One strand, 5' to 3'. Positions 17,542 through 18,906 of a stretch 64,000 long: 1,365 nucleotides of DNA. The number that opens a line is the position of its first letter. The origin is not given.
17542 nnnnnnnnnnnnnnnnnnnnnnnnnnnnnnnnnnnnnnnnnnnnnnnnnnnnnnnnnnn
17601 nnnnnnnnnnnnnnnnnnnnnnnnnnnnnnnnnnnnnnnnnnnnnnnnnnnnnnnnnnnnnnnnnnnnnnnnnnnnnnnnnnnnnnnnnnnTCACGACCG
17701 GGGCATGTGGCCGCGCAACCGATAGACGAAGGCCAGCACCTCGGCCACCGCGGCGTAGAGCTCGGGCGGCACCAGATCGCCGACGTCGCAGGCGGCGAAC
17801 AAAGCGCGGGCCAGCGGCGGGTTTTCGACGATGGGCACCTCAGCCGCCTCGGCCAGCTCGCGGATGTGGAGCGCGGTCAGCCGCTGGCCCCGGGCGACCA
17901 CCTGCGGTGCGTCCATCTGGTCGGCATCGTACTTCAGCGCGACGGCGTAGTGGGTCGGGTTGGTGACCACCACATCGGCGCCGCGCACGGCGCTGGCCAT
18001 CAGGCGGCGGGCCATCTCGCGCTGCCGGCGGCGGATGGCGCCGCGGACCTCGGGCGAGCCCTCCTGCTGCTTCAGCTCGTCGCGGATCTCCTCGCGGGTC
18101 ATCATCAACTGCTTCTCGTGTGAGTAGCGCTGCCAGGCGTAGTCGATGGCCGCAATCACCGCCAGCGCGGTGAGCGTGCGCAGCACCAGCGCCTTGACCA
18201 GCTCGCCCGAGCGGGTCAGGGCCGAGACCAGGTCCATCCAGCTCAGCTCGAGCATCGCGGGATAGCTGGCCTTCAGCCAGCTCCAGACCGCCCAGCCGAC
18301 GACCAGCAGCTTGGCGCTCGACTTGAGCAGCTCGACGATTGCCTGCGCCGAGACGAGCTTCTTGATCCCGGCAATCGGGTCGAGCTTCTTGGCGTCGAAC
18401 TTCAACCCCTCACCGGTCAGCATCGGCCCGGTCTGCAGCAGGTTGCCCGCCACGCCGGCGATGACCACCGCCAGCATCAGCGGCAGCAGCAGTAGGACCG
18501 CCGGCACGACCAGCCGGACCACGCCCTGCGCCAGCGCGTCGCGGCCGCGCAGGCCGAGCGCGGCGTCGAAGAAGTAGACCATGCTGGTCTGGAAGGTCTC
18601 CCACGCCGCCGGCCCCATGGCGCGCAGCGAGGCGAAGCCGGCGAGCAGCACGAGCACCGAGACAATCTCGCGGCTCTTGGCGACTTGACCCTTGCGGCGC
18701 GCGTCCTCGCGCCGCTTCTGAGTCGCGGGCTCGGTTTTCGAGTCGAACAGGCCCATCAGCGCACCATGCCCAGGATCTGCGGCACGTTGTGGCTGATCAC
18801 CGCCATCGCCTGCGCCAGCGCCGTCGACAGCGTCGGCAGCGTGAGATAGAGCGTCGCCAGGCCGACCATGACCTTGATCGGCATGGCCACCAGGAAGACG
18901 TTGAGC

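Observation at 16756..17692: Flagellar export locus ends at flhB: flhA replaced by a repeat-flanked GcvH-like/PAS gene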

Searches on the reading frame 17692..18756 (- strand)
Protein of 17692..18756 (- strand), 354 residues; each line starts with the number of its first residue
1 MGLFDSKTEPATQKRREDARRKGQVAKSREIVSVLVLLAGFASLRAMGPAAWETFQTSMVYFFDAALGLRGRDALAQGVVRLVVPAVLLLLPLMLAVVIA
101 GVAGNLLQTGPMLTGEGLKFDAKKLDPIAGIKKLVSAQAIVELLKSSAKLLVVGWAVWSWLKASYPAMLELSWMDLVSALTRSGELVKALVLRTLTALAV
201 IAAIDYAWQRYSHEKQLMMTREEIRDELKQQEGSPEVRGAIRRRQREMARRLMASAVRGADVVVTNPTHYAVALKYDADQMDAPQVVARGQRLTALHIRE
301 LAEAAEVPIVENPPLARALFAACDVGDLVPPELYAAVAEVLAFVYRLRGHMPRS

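Call 6: search_protein_families(library=pfam, proteins=[window:17692-18756:-], max_evalue=0.1)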
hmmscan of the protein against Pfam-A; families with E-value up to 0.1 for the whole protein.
window:17692-18756:- (354 aa): 1 family
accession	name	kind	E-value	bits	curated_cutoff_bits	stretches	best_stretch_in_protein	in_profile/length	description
PF01312.24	Bac_export_2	-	6.2e-124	414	24.4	1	6-344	2-335/335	FlhB HrpN YscU SpaS Family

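Call 30: find_homologous_proteins(query=window:17695-18756:-, max_evalue=1e-60)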
Query window:17695-18756:- (354 aa): 4827 proteins with E <= 1e-60 among 8000 candidates; the best 120 are listed.
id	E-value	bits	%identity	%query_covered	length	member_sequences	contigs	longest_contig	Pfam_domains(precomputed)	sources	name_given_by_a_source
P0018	8.5e-221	750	100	100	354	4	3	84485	PF01312.25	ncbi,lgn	-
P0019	1.0e-147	510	69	99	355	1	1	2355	PF01312.25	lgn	-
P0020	2.3e-133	462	62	99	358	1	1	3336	PF01312.25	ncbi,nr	ncbi:MAG: flagellar biosynthesis protein FlhB [Armatimonadetes bacterium]|nr:flagellar biosynthesis 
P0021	4.0e-127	442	58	99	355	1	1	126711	PF01312.25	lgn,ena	-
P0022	7.7e-126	438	61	99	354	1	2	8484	PF01312.25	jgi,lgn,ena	jgi:flagellar biosynthetic protein FlhB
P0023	5.3e-125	435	59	100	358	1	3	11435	PF01312.25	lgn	-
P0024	3.4e-123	429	60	99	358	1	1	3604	PF01312.25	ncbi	-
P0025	4.9e-121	422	58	98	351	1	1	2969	PF01312.25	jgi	-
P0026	4.0e-120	419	56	99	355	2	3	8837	PF01312.25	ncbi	-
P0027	7.4e-120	418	56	99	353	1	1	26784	PF01312.25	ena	-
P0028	8.0e-119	415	57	99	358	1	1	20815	PF01312.25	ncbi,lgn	-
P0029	1.2e-118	414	56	99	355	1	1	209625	PF01312.25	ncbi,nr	ncbi:MAG: flagellar biosynthesis protein FlhB [Fimbriimonadaceae bacterium]|nr:flagellar biosynthesi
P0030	6.0e-116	405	55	99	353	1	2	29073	PF01312.25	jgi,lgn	-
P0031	4.0e-114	399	53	99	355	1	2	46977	PF01312.25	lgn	-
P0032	7.2e-114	398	56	99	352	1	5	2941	PF01312.25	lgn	-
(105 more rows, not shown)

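Call 31: find_encoding_contigs(protein=P0018, flank=3000, max_places=3)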
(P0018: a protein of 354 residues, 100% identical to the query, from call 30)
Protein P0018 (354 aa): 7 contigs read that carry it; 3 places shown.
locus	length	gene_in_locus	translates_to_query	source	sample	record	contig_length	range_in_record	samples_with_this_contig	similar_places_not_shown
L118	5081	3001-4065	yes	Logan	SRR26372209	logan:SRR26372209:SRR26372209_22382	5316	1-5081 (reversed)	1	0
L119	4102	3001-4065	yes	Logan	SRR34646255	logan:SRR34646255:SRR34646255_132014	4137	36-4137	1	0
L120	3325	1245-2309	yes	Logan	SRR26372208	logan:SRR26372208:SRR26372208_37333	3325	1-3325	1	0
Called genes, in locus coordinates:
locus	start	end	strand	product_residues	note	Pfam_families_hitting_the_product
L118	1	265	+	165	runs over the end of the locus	?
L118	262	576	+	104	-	PF01052:FliMN_C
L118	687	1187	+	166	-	PF04347:FliO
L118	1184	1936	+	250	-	PF00813:FliP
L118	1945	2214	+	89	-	PF01313:Bac_export_3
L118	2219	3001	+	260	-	PF01311:Bac_export_1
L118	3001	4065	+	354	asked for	PF01312:Bac_export_2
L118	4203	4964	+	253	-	PF01597:GCV_H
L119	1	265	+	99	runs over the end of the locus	?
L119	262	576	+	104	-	PF01052:FliMN_C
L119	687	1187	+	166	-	PF04347:FliO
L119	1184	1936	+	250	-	PF00813:FliP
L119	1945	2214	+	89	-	PF01313:Bac_export_3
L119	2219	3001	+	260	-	PF01311:Bac_export_1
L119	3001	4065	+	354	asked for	PF01312:Bac_export_2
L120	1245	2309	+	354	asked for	PF01312:Bac_export_2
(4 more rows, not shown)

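Call 32: find_encoding_contigs(protein=P0029, flank=10000, max_places=2)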
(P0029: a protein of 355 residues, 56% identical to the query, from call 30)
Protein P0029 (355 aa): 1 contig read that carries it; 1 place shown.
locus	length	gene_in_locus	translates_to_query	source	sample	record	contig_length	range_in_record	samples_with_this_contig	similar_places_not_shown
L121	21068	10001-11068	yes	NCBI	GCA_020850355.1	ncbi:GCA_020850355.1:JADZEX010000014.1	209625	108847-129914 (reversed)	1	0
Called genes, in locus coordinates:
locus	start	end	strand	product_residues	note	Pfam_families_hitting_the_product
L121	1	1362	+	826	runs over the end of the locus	PF13406:SLT_2 (faint), PF01464:SLT, PF02120:Flg_hook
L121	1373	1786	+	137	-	PF03963:FlgD, PF13861:FLgD_tudor (weak)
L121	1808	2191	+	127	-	PF12611:Flagellar_put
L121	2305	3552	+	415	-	PF00460:Flg_bb_rod (weak), PF22692:LlgE_F_G_D1, PF07559:FlgE_D2, PF06429:Flg_bbr_C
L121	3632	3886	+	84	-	PF06289:FlbD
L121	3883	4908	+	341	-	PF00246:Peptidase_M14, PF10994:DUF2817 (weak), PF24827:AstE_AspA_cat (weak)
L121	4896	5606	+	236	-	-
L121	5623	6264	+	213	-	PF03748:FliL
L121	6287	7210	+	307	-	PF28396:SepQ_C (weak), PF01052:FliMN_C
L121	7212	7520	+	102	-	PF01052:FliMN_C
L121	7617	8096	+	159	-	PF04347:FliO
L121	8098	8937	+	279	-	PF00813:FliP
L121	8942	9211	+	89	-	PF01313:Bac_export_3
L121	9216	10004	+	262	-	PF01311:Bac_export_1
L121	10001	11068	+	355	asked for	PF01312:Bac_export_2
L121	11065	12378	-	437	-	PF01522:Polysacc_deac_1 (weak)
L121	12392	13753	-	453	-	-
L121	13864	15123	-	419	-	PF01408:GFO_IDH_MocA, PF02894:GFO_IDH_MocA_C (weak), PF22725:GFO_IDH_MocA_C3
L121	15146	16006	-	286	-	PF03781:FGE-sulfatase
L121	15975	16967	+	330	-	PF02424:ApbE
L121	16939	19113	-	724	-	PF00884:Sulfatase, PF16347:SGSH_C (weak), PF13385:Laminin_G_3 (weak)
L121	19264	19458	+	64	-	-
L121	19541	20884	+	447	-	PF12831:FAD_oxidored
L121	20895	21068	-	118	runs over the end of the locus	PF02152:FolB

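Call 33: find_encoding_contigs(protein=P0021, flank=10000, max_places=2)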
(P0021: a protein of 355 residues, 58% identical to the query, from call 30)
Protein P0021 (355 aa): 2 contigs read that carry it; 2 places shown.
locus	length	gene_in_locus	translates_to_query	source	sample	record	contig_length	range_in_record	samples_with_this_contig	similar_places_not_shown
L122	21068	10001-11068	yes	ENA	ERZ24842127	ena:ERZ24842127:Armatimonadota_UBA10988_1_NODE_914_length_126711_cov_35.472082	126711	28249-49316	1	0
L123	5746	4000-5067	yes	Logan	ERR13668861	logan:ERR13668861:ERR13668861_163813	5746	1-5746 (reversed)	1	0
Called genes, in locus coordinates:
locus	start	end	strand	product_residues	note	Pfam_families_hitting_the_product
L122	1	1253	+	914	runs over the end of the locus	PF01464:SLT, PF02120:Flg_hook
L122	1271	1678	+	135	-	PF03963:FlgD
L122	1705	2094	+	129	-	PF12611:Flagellar_put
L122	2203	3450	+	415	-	PF22692:LlgE_F_G_D1, PF07559:FlgE_D2, PF06429:Flg_bbr_C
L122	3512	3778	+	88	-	PF06289:FlbD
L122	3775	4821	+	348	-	PF00246:Peptidase_M14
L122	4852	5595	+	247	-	-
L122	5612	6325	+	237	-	PF03748:FliL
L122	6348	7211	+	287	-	PF28396:SepQ_C (weak), PF01052:FliMN_C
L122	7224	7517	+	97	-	PF01052:FliMN_C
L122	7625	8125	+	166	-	PF04347:FliO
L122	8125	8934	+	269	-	PF00813:FliP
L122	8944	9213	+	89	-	PF01313:Bac_export_3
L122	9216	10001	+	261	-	PF01311:Bac_export_1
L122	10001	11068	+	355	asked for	PF01312:Bac_export_2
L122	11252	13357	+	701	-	PF00771:FHIPEP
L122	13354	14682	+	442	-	PF25199:nSTAND_NTPase5 (faint), PF00448:SRP54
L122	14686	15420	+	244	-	-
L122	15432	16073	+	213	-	PF12945:PilZNR, PF07238:PilZ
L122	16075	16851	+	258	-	PF04542:Sigma70_r2, PF04539:Sigma70_r3 (weak), PF04545:Sigma70_r4, PF08281:Sigma70_r4_2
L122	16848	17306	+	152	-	-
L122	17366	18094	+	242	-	PF00460:Flg_bb_rod (weak), PF22692:LlgE_F_G_D1, PF06429:Flg_bbr_C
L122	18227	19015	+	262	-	PF00460:Flg_bb_rod, PF22692:LlgE_F_G_D1, PF06429:Flg_bbr_C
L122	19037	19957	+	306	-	-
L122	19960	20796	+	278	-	PF02107:FlgH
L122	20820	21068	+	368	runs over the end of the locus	PF02119:FlgI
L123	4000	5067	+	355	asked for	PF01312:Bac_export_2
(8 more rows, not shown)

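Call 37: find_encoding_contigs(protein=P0031, flank=10000, max_places=1)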
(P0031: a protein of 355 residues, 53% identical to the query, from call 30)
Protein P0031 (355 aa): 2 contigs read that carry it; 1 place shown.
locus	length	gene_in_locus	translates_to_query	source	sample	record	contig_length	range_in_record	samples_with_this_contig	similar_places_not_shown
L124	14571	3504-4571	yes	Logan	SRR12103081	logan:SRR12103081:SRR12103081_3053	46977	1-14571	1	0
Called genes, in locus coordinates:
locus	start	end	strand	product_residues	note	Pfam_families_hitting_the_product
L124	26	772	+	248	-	PF28396:SepQ_C (weak), PF01052:FliMN_C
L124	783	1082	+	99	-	PF01052:FliMN_C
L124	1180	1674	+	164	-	PF04347:FliO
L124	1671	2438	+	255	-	PF00813:FliP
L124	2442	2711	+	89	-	PF01313:Bac_export_3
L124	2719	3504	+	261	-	PF01311:Bac_export_1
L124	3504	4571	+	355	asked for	PF01312:Bac_export_2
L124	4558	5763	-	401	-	PF13439:Glyco_transf_4, PF13579:Glyco_trans_4_4, PF20706:GT4-conflict (weak), PF00534:Glycos_transf_1, PF13692:Glyco_trans_1_4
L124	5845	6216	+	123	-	-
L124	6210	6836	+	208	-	PF04542:Sigma70_r2, PF22029:PhyR_sigma2 (faint), PF08281:Sigma70_r4_2, PF04545:Sigma70_r4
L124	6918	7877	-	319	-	PF02423:OCD_Mu_crystall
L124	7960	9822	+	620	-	PF12439:GDE_N, PF06202:GDE_C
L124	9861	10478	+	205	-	PF02441:Flavoprotein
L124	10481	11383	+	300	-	PF01040:UbiA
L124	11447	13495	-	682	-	PF02449:Glyco_hydro_42, PF08532:Glyco_hydro_42M, PF08533:Glyco_hydro_42C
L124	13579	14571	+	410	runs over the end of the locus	-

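Call 38: find_encoding_contigs(protein=P0028, flank=10000, max_places=1)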
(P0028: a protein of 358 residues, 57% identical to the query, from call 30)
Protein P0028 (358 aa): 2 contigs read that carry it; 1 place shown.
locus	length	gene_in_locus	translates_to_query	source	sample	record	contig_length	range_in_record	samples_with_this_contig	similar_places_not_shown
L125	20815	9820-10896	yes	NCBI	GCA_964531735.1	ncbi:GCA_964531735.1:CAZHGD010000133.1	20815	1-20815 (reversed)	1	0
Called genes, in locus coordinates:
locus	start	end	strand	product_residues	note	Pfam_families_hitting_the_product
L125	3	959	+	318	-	?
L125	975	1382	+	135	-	PF03963:FlgD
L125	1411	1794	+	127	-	PF12611:Flagellar_put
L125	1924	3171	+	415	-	PF00460:Flg_bb_rod, PF22692:LlgE_F_G_D1, PF07559:FlgE_D2, PF06429:Flg_bbr_C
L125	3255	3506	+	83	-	PF06289:FlbD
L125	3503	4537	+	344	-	PF10994:DUF2817, PF00246:Peptidase_M14, PF24827:AstE_AspA_cat (weak)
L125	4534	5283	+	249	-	-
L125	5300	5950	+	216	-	PF03748:FliL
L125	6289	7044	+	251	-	PF28396:SepQ_C, PF01052:FliMN_C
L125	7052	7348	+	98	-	PF01052:FliMN_C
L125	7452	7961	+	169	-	PF04347:FliO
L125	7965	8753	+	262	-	PF00813:FliP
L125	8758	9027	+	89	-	PF01313:Bac_export_3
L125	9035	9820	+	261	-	PF01311:Bac_export_1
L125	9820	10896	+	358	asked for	PF01312:Bac_export_2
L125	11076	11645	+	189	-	PF07638:Sigma70_ECF, PF04542:Sigma70_r2, PF08281:Sigma70_r4_2, PF04545:Sigma70_r4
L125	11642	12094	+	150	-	-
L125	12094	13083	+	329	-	PF17188:MucB_RseB_C (weak)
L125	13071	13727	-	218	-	PF02585:PIG-L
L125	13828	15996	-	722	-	PF07244:POTRA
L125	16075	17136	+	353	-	PF06071:YchF-GTPase_C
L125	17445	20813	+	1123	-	?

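Call 61: find_homologous_proteins(query=L122:11252-13354:+, max_evalue=1e-150)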
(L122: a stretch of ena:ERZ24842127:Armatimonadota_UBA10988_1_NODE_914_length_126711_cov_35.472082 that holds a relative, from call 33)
Query L122:11252-13354:+ (701 aa): 5702 proteins with E <= 1e-150 among 8000 candidates; the best 120 are listed.
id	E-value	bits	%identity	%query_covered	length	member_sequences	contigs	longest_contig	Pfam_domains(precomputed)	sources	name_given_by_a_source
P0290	0.0e+0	1494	100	100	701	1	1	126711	PF00771.26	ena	-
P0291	1.1e-289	981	65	100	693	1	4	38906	PF00771.26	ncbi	-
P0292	1.2e-285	967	68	97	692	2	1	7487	PF00771.26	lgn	-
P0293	2.8e-285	966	67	97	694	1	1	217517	PF00771.26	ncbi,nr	ncbi:MAG: FHIPEP family type III secretion protein [Fimbriimonadaceae bacterium]|nr:FHIPEP family ty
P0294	8.2e-285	965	65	100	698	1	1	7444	PF00771.26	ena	-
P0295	1.7e-283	960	67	96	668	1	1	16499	PF00771.26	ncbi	-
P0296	7.6e-283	958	66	99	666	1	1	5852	PF00771.26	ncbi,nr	ncbi:MAG: FHIPEP family type III secretion protein [Armatimonadetes bacterium]|nr:FHIPEP family type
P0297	1.1e-279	948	62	98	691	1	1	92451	PF00771.26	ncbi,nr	ncbi:MAG: FHIPEP family type III secretion protein [Armatimonadetes bacterium]|nr:FHIPEP family type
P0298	4.3e-278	942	63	100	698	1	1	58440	PF00771.26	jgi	-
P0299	3.9e-274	929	-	-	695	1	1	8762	PF00771.26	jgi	jgi:flagellar biosynthesis protein FlhA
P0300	1.9e-272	924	64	96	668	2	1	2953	PF00771.26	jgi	jgi:flagellar biosynthesis protein FlhA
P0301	7.5e-199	681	47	99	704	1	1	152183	PF00771.26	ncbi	-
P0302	1.0e-197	677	47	96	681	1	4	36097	PF00771.26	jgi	-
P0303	4.1e-197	675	50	96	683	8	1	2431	PF00771.26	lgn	-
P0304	6.1e-197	674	47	98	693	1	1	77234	PF00771.26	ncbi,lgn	-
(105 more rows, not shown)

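Call 62: find_encoding_contigs(protein=P0291, flank=10000, max_places=4)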
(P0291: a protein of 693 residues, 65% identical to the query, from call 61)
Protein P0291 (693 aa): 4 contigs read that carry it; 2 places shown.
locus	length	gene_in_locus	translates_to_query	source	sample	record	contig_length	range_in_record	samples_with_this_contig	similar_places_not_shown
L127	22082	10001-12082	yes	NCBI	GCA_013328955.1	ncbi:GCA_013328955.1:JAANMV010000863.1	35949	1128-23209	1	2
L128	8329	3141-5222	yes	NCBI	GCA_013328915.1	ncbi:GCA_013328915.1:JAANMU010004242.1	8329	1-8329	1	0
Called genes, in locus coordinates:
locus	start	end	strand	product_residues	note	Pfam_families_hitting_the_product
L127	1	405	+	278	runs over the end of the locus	-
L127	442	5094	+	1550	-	PF05580:Peptidase_S55, PF07494:Reg_prop (faint)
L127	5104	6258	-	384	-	PF10509:GalKase_gal_bdg, PF00288:GHMP_kinases_N, PF08544:GHMP_kinases_C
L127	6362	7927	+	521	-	-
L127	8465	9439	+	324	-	PF14870:PSII_BNR, PF02012:BNR (faint), PF15902:Sortilin-Vps10 (faint), PF14870:PSII_BNR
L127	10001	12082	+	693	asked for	PF00771:FHIPEP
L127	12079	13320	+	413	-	PF00448:SRP54, PF01656:CbiA (weak)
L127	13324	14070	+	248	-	-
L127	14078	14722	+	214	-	PF12945:PilZNR, PF07238:PilZ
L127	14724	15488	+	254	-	PF04542:Sigma70_r2, PF04539:Sigma70_r3, PF04545:Sigma70_r4, PF08281:Sigma70_r4_2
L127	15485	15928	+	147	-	-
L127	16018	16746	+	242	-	PF00460:Flg_bb_rod, PF22692:LlgE_F_G_D1, PF06429:Flg_bbr_C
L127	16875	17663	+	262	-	PF00460:Flg_bb_rod, PF22692:LlgE_F_G_D1, PF06429:Flg_bbr_C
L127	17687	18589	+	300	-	PF13144:ChapFlgA (faint)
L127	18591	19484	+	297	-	PF02107:FlgH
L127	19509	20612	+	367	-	PF02119:FlgI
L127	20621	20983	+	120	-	PF10135:Rod-binding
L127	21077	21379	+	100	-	PF04316:FlgM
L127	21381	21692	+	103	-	-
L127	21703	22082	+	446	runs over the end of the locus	PF00460:Flg_bb_rod (weak), PF22638:FlgK_D1, PF06429:Flg_bbr_C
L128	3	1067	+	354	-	?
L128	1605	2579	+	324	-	PF14870:PSII_BNR, PF02012:BNR (faint), PF15902:Sortilin-Vps10 (faint), PF14870:PSII_BNR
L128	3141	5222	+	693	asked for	PF00771:FHIPEP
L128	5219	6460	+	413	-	PF00448:SRP54, PF01656:CbiA (weak)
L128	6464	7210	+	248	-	-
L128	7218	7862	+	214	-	PF12945:PilZNR, PF07238:PilZ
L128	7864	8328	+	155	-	?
